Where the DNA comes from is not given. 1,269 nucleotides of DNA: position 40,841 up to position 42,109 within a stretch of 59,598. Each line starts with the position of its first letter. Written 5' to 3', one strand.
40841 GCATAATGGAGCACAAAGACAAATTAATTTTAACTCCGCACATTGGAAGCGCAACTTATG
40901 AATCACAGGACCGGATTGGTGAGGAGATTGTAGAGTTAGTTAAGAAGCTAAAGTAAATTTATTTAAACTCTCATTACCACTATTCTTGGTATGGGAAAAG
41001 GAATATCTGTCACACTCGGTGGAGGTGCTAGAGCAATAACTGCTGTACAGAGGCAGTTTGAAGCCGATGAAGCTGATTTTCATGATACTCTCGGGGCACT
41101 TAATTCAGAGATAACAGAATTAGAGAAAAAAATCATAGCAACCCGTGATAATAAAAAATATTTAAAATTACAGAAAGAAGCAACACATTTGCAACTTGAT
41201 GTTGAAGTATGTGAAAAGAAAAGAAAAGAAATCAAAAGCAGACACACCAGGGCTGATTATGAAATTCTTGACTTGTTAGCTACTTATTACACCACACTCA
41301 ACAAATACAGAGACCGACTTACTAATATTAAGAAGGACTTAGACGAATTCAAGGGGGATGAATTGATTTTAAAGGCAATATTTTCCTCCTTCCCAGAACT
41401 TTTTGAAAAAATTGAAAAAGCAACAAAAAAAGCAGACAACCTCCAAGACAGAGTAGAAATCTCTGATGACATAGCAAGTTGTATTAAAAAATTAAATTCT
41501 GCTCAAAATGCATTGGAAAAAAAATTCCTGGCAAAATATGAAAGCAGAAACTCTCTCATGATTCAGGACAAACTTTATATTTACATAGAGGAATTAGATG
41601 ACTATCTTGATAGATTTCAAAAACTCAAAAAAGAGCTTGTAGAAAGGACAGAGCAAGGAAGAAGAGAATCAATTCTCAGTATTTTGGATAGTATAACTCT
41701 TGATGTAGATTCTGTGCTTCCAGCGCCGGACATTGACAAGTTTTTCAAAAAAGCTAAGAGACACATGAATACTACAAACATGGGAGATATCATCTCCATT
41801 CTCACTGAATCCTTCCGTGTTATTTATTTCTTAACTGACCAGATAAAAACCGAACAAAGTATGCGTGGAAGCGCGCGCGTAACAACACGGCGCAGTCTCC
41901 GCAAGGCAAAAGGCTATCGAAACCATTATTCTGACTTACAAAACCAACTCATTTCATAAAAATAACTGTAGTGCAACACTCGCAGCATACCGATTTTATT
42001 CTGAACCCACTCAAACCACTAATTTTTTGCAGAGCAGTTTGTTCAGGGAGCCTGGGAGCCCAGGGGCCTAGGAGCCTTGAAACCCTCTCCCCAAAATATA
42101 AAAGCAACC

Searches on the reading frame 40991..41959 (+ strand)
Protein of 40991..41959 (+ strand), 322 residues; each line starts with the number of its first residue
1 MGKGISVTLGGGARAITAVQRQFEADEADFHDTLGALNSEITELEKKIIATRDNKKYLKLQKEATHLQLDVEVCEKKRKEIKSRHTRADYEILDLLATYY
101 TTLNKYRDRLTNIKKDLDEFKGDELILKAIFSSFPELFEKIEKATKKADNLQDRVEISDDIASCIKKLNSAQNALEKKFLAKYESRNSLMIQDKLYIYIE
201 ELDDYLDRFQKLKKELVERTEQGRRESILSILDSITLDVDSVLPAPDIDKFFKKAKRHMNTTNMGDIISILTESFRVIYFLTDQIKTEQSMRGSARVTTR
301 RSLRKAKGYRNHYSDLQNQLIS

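Call 60: search_protein_families(library=pfam, proteins=[window:40991-41959:+], max_evalue=0.01)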
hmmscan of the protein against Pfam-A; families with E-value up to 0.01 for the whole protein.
window:40991-41959:+ (322 aa): 1 family
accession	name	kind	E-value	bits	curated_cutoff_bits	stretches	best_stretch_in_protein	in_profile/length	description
PF13850.11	ERGIC_N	-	0.0064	17.1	27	0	206-235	4-33/91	Endoplasmic Reticulum-Golgi Intermediate Compartment (ERGIC)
